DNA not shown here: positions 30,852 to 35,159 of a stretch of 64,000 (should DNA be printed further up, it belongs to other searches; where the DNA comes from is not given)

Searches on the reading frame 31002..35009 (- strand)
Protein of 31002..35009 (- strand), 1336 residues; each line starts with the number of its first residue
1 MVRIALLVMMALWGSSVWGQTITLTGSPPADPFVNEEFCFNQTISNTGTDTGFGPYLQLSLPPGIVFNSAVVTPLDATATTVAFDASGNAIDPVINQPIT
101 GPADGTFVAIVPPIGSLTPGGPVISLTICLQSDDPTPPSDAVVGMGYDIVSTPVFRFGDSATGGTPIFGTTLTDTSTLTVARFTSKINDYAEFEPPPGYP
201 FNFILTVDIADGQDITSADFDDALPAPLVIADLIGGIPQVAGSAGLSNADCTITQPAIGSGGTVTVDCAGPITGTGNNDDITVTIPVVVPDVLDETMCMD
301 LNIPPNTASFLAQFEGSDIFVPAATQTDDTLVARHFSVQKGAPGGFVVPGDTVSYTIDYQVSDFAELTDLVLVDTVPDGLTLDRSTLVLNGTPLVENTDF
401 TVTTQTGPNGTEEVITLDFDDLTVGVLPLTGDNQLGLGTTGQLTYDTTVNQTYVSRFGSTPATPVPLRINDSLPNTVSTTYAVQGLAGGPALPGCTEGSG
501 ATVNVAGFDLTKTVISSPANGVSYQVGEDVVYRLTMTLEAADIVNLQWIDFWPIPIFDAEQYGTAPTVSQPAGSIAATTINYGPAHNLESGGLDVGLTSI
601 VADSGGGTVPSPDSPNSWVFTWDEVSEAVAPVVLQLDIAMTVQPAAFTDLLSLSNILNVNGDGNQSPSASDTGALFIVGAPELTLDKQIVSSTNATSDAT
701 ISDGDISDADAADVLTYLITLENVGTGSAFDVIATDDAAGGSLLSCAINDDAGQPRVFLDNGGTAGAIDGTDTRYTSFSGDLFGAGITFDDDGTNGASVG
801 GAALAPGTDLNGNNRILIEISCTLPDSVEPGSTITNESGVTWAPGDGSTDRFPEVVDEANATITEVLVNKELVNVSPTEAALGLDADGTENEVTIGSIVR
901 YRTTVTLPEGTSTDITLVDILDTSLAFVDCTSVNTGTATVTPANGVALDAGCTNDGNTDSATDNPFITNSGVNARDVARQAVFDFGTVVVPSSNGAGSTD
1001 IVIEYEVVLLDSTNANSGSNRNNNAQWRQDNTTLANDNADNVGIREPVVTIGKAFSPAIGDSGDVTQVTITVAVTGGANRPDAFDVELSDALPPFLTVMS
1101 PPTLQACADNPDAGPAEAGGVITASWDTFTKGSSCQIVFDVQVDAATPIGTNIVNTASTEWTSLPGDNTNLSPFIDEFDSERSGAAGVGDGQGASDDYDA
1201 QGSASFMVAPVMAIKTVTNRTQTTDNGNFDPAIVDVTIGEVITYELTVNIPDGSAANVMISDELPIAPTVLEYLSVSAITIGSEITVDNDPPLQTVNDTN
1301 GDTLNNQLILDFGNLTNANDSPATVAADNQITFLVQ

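Call 45: search_protein_families(library=pfam, proteins=[window:31002-35009:-], max_evalue=0.0001)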
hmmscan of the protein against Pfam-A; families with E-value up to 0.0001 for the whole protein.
window:31002-35009:- (1336 aa): 2 families
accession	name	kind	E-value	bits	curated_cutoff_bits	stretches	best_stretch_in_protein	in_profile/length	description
PF16569.11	GramPos_pilinBB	-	2e-06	29.1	30.5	1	350-452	2-97/116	Gram-positive pilin backbone subunit 2, Cna-B-like domain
PF25564.1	DUF7933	-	3e-05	24.4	26.5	1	1050-1163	2-108/123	Domain of unknown function (DUF7933)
